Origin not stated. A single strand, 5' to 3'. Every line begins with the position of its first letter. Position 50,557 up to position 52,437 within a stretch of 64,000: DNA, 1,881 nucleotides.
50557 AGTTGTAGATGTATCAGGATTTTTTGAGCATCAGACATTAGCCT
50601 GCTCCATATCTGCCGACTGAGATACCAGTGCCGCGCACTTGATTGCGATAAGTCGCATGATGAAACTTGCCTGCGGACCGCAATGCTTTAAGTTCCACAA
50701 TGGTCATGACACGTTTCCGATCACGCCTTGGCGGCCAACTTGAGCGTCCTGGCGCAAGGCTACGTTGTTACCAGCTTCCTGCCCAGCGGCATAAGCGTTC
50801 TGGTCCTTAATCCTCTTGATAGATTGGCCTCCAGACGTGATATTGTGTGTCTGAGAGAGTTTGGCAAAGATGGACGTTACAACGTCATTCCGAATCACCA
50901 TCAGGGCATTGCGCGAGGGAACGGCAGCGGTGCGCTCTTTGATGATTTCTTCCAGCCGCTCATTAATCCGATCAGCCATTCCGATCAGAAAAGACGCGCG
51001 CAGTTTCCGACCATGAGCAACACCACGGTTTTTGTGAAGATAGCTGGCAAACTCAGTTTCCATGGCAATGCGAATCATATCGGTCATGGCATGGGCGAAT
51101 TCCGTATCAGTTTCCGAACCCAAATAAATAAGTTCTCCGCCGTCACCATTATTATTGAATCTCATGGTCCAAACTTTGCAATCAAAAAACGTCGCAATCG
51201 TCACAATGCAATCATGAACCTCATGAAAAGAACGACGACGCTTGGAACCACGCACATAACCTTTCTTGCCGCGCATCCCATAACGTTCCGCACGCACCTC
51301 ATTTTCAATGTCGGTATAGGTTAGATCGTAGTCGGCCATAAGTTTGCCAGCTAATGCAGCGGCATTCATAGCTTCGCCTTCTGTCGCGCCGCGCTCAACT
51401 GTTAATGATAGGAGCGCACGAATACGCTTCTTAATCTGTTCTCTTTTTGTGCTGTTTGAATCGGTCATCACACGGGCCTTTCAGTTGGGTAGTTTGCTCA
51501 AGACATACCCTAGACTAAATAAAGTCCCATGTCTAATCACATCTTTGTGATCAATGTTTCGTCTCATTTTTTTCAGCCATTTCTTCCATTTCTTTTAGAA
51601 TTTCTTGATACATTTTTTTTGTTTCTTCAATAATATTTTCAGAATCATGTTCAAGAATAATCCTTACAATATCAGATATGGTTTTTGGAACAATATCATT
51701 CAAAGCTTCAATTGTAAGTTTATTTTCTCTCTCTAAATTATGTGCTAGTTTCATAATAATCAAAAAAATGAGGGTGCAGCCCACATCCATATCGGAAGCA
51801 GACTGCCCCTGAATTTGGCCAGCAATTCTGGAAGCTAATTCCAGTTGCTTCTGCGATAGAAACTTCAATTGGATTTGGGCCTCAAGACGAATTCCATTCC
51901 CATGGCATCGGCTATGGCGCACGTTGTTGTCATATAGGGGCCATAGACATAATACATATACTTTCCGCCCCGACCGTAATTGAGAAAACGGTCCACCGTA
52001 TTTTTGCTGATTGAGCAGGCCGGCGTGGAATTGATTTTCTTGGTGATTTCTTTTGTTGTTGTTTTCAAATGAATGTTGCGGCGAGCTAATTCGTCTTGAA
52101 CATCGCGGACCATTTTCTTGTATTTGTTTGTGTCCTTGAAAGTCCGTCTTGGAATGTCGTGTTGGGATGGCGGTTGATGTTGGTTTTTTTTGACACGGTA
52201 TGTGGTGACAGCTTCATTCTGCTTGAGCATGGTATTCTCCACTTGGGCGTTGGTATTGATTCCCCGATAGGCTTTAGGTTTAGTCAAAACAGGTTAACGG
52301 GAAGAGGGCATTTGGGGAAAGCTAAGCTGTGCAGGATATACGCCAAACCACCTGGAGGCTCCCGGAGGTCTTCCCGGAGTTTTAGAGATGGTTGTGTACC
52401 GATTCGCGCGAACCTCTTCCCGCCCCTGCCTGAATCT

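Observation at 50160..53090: GC-rich accessory island carrying an H-NS-like silencer and a DUF2786-like gene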

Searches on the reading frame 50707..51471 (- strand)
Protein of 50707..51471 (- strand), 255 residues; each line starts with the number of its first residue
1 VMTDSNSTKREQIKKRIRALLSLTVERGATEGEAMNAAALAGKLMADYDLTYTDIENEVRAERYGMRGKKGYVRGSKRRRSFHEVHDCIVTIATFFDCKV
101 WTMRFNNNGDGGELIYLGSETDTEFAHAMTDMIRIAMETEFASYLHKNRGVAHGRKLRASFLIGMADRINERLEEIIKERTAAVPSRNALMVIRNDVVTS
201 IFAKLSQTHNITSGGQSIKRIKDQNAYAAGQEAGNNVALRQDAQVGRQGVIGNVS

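Call 7: search_protein_families(library=pfam, proteins=[window:50707-51471:-], max_evalue=0.1)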
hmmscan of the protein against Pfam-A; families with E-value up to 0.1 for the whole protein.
window:50707-51471:- (255 aa): 2 families
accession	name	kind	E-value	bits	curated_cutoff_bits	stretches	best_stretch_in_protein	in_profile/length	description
PF23771.1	DUF7168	-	5.5e-19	68.6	25.5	1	74-184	15-121/140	Domain of unknown function (DUF7168)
PF10979.13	DUF2786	-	2.7e-09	37.2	23.9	1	13-51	2-39/40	Protein of unknown function (DUF2786)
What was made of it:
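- Checked: DUF2786: ORF 50704-51471 (-) matches PF10979 at 37.2 bits (cutoff 23.9) and PF23771 (DUF7168) at 68.6 bits (cutoff 25.5) (call 7).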

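Call 8: search_protein_families(library=phrogs, proteins=[window:50707-51471:-], max_evalue=0.1)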
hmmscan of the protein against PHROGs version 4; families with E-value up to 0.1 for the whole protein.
window:50707-51471:- (255 aa): 1 family
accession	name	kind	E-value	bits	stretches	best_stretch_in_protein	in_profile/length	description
phrog_421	-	unknown function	2e-31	110.3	1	7-244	3-231/241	unknown function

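Call 43: find_homologous_proteins(query=window:50707-51471:-)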
Query window:50707-51471:- (255 aa): 8 proteins with E <= 0.001 among 604 candidates.
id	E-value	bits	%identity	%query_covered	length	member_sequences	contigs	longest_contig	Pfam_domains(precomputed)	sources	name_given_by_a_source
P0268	3.3e-159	545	98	100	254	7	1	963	PF23771.2,PF10979.14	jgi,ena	-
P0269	1.2e-114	399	73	99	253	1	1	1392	PF23771.2,PF10979.14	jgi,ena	-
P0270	6.0e-100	351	65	97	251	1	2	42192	PF23771.2,PF10979.14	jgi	jgi:hypothetical protein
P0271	1.4e-50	190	47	93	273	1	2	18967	PF23771.2,PF10979.14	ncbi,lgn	-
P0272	3.2e-27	113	38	80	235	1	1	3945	PF23771.2,PF10979.14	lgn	-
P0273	1.3e-23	102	39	73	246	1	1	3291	PF23771.2,PF10979.14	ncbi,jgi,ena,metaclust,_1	metaclust:\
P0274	1.7e-15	75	32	91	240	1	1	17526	PF23771.2,PF10979.14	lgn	-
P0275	1.1e-8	53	27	93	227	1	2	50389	PF23771.2,PF10979.14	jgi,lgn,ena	-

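Call 44: find_encoding_contigs(protein=P0270, flank=10000, max_places=3)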
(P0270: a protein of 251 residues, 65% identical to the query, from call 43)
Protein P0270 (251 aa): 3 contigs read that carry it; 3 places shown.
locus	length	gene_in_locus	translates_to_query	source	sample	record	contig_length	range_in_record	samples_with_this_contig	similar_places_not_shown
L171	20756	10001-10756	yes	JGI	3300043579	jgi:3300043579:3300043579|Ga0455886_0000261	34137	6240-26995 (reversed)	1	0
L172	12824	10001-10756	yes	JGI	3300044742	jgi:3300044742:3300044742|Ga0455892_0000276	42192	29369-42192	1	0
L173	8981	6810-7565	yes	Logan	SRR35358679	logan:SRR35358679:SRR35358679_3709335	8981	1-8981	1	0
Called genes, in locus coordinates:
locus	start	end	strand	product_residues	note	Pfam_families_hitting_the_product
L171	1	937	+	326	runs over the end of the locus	PF06067:DUF932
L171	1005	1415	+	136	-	-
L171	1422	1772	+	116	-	-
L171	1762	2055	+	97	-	-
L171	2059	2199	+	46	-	-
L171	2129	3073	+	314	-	PF01145:Band_7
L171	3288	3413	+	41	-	-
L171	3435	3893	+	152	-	PF13671:AAA_33 (weak)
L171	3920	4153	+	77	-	-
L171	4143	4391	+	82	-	PF16805:Trans_coact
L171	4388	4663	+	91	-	-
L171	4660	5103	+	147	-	-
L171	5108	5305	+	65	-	-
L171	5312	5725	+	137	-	-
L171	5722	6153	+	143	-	PF26948:DUF8296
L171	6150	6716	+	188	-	PF08993:T4_Gp59_N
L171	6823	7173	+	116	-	-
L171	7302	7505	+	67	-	-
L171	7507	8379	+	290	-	PF08804:gp32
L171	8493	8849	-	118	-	PF00816:Histone_HNS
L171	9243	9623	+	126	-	-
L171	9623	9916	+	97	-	-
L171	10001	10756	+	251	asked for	PF10979:DUF2786, PF23771:DUF7168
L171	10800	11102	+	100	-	-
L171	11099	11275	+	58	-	-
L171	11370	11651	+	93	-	-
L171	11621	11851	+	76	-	-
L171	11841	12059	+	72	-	-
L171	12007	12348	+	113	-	-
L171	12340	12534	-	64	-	-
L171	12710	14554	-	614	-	-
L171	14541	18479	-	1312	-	-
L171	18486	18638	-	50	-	PF28602:Gp51_C (weak)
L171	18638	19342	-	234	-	PF12322:T4_baseplate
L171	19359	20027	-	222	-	PF23849:Phage_TTP_2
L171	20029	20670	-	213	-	PF26869:Phage_T4_gp2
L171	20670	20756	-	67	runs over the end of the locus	-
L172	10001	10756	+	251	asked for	PF10979:DUF2786, PF23771:DUF7168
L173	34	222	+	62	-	-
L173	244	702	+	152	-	PF13671:AAA_33 (weak)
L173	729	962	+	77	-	-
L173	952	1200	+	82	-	PF16805:Trans_coact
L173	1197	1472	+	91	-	-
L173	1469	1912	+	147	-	-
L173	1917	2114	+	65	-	-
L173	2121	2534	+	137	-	-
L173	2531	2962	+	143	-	PF26948:DUF8296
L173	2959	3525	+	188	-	PF08993:T4_Gp59_N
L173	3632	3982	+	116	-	-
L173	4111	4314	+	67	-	-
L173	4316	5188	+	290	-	PF08804:gp32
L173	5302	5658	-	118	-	PF00816:Histone_HNS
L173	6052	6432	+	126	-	-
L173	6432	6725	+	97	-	-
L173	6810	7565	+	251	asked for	PF10979:DUF2786, PF23771:DUF7168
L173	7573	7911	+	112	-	-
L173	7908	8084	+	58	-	-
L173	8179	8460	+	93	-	-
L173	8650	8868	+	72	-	-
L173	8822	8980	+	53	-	?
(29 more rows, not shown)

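Call 45: find_encoding_contigs(protein=P0271, flank=10000, max_places=3)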
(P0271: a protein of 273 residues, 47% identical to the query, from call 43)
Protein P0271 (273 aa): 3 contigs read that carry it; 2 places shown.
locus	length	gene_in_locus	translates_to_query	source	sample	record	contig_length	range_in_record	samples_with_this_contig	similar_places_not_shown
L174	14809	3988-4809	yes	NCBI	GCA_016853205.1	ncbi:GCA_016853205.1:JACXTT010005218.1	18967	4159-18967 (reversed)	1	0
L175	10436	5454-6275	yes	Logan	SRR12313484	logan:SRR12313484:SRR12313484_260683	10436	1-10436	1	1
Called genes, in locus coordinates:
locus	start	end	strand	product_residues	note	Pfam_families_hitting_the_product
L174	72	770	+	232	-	PF05443:ROS_MUCR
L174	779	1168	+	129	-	-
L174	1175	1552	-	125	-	-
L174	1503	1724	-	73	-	-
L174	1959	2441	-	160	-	-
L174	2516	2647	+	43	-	-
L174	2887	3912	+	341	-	PF06067:DUF932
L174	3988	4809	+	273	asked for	PF10979:DUF2786, PF23771:DUF7168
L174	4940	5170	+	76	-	-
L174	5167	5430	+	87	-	-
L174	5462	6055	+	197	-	-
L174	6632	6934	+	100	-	-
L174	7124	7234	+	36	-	-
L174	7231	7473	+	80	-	-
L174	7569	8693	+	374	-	-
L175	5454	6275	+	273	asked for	PF10979:DUF2786, PF23771:DUF7168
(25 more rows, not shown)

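Call 65: search_protein_families(library=ncbifam, proteins=[window:50707-51471:-], max_evalue=0.1)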
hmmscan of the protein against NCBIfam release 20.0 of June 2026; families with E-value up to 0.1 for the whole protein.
window:50707-51471:- (255 aa): 0 families

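Call 74: predict_structure(alignment_id=A8)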
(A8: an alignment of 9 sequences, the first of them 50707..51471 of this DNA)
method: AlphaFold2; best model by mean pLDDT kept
length: 255 residues; sequences in the alignment: 9
mean_pLDDT: 70.1   pTM: 0.60
mean pLDDT of the five models: 70.1, 67.4, 66.9, 66.9, 66.8
residues with pLDDT >= 90: 20; 70-90: 128; 50-70: 63; < 50: 44
segments of 3 or more residues with pLDDT < 50: 1-4, 57-62, 75-81, 187-190, 214-219, 242-255
pLDDT, mean of each block of 10 residues (from residue 1): 56 78 66 76 80 53 67 52 74 85 61 78 85 89 84 76 91 87 58 60 66 48 83 86 36 29
secondary structure, 60 per line:
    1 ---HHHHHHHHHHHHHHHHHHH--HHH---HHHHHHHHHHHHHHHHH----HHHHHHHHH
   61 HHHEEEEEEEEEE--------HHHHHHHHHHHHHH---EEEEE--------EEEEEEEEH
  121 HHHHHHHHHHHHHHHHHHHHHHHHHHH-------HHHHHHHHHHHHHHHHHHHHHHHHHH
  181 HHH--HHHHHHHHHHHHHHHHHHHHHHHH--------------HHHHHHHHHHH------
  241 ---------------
elements in order: H4-22 H31-47 H52-63 E64-73 H82-95 E99-103 E112-119 H120-147 H155-183 H186-209 H224-234

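Call 105: search_protein_families(library=padloc, proteins=[window:50707-51471:-], max_evalue=0.01)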
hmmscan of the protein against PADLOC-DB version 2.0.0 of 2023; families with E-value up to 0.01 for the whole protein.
window:50707-51471:- (255 aa): 0 families

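Call 107: search_dna_similar(query=window:50707-51471:-, collection=phages, mode=protein, max_evalue=0.00001, max_rows=20)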
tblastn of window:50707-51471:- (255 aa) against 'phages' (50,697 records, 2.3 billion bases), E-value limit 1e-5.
Records with a match: 3; places in all: 3; records where one place covers at least 80% of the query: 3.
Best place of each record, by identity: <60% 3.
By first word of the organism name: Roseobacter 1; Bacteriophage 1; Phaeobacter 1.
By host as written in the record: Rhodobacteraceae bacterium FZCC0089 1; - 1; Phaeobacter inhibens DSM 17395 1.
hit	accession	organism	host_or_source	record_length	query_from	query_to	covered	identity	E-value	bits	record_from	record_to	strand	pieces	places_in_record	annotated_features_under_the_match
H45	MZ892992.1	Roseobacter phage CRP-738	Rhodobacteraceae bacterium FZCC0089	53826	10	246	93%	29.2%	3e-13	75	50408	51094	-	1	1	DUF2786 domain-containing protein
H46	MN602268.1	Bacteriophage DSS3_MAL1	-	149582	3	235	91%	29.0%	8e-17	85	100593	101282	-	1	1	hypothetical protein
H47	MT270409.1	Phaeobacter phage MD18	Phaeobacter inhibens DSM 17395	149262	8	235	89%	28.4%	2e-13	76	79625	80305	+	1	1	hypothetical protein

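Call 108: get_annotated_region(hit=H47, flank=6000)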
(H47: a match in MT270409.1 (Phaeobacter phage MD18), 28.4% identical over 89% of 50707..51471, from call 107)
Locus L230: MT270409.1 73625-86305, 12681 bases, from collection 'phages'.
description: Phaeobacter phage MD18, complete genome.
organism: Phaeobacter phage MD18 (NCBI taxid 2723761)
taxonomy: Viruses; Duplodnaviria; Heunggongvirae; Uroviricota; Caudoviricetes
host: Phaeobacter inhibens DSM 17395; source: -; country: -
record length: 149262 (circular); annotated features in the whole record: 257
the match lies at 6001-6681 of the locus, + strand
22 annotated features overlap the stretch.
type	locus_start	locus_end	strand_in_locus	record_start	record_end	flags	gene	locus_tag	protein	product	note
CDS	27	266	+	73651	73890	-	-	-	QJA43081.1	hypothetical protein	-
CDS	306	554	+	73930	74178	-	-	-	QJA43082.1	hypothetical protein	-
CDS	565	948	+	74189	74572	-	-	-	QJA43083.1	hypothetical protein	-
CDS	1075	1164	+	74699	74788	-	-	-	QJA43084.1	hypothetical protein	-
CDS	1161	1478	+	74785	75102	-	-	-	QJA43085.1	hypothetical protein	-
CDS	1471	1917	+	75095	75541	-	-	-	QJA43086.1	hypothetical protein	-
CDS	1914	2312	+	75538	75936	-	-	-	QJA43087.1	hypothetical protein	-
CDS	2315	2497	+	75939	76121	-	-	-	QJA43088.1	hypothetical protein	-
CDS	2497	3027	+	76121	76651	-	-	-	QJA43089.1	hypothetical protein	-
CDS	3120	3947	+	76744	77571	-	-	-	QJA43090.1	hypothetical protein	-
CDS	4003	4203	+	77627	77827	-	-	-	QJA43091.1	hypothetical protein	-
CDS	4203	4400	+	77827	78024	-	-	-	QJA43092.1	hypothetical protein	-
CDS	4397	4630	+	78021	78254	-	-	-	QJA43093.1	hypothetical protein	-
CDS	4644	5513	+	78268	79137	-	-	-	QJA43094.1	putative transposase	Putative transposase or IS (ACLAME 318)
CDS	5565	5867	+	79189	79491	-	-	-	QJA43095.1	hypothetical protein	-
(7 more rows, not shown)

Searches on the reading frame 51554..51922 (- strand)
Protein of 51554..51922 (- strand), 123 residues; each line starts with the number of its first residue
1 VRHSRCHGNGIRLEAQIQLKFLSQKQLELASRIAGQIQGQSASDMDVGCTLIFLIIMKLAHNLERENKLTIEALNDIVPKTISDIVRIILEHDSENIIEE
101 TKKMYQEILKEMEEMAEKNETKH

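Call 7: search_protein_families(library=pfam, proteins=[window:51554-51922:-], max_evalue=0.1)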
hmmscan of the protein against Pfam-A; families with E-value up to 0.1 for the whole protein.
window:51554-51922:- (123 aa): 0 families

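Call 8: search_protein_families(library=phrogs, proteins=[window:51554-51922:-], max_evalue=0.1)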
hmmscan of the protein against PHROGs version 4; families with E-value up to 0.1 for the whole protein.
window:51554-51922:- (123 aa): 0 families
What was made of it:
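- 51551..51922 (-): AT-rich ORFan cassette (123 aa, or 105 aa from a later start) inside the module. No family match (calls 7, 8).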

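Call 65: search_protein_families(library=ncbifam, proteins=[window:51554-51922:-], max_evalue=0.1)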
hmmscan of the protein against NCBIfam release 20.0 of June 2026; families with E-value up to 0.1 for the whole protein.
window:51554-51922:- (123 aa): 1 family
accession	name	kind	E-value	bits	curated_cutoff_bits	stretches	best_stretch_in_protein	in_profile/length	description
NF006400.0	PRK08651.1-3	equivalog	0.04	12.7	374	0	35-73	114-151/410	succinyl-diaminopimelate desuccinylase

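Call 105: search_protein_families(library=padloc, proteins=[window:51554-51922:-], max_evalue=0.01)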
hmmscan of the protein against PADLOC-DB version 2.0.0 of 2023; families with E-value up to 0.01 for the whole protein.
window:51554-51922:- (123 aa): 1 family
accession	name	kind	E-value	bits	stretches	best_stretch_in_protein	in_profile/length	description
PDLC00610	ZorB1|ZorB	-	0.0039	14.8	1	41-119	19-77/254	MotB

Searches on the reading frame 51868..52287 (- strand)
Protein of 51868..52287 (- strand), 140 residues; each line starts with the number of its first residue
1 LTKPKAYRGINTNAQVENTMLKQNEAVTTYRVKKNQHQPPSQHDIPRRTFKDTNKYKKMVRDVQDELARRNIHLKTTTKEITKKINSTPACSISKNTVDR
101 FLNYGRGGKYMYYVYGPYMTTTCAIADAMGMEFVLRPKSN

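Call 7: search_protein_families(library=pfam, proteins=[window:51868-52287:-], max_evalue=0.1)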
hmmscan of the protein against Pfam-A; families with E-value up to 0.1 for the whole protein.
window:51868-52287:- (140 aa): 0 families

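Call 8: search_protein_families(library=phrogs, proteins=[window:51868-52287:-], max_evalue=0.1)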
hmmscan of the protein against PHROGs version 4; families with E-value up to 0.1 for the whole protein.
window:51868-52287:- (140 aa): 0 families

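Call 65: search_protein_families(library=ncbifam, proteins=[window:51868-52287:-], max_evalue=0.1)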
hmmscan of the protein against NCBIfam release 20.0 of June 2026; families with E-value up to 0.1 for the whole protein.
window:51868-52287:- (140 aa): 0 families

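Call 66: search_solved_structures(query=window:51868-52287:-, max_evalue=10, show_alignments=2)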
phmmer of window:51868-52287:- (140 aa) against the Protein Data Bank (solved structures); distinct sequences matched with E-value up to 10: 7.
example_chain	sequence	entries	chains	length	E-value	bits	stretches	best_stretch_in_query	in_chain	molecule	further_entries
6zj3_SH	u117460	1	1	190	0.44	13.9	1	62-108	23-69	Ribosomal protein uS7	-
5apq_A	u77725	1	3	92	1.1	12.7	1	35-89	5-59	GENERAL CONTROL PROTEIN GCN4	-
5aps_A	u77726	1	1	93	1.2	12.4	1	35-90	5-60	GENERAL CONTROL PROTEIN GCN4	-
5apt_A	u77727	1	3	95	1.4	12.2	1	35-88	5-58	GENERAL CONTROL PROTEIN GCN4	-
1kql_A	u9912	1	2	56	1.6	12.1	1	53-87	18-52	Fusion Protein of and striated muscle alpha-tropomyosin and the GCN4 leucine zipper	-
5apu_A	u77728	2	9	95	2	11.7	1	35-86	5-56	GENERAL CONTROL PROTEIN GCN4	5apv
5apx_A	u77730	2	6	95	2.3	11.6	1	35-85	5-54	GENERAL CONTROL PROTEIN GCN4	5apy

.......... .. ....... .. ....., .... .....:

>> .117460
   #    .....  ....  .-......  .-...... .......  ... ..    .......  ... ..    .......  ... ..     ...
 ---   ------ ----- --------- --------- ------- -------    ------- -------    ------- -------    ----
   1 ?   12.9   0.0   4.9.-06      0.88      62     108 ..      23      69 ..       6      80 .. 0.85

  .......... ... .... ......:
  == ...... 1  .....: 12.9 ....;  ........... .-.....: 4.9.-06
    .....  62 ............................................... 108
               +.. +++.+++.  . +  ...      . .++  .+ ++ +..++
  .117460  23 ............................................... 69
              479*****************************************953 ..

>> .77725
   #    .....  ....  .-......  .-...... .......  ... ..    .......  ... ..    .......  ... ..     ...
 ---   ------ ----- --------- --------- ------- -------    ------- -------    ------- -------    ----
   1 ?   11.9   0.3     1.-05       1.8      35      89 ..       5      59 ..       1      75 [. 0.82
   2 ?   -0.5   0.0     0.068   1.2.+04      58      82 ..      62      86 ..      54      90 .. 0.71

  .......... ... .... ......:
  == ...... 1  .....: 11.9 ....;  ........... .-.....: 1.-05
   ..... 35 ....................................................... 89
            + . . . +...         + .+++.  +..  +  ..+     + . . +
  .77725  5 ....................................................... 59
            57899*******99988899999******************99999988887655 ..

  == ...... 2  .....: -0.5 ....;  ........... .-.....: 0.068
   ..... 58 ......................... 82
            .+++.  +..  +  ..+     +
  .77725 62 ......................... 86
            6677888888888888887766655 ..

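Call 88: search_protein_families(library=pfam, alignment_id=A10, max_evalue=1)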
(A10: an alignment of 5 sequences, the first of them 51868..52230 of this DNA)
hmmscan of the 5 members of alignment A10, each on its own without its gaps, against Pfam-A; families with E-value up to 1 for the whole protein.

A. member 1, window:51868-52230:- (121 aa): 1 family
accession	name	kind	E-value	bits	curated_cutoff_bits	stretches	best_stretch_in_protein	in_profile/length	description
PF13270.11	CCDC28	-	0.19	12.6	25.6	1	39-67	35-63/88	Coiled-coil domain-containing protein 28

B. families by the number of members that match (of 5 scanned): 2 families
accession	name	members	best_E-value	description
PF13270.11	CCDC28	2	0.19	Coiled-coil domain-containing protein 28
PF07797.19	DUF1639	1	0.13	Protein of unknown function (DUF1639)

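Call 105: search_protein_families(library=padloc, proteins=[window:51868-52287:-], max_evalue=0.01)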
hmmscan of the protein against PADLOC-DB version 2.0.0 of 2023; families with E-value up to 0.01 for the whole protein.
window:51868-52287:- (140 aa): 0 families
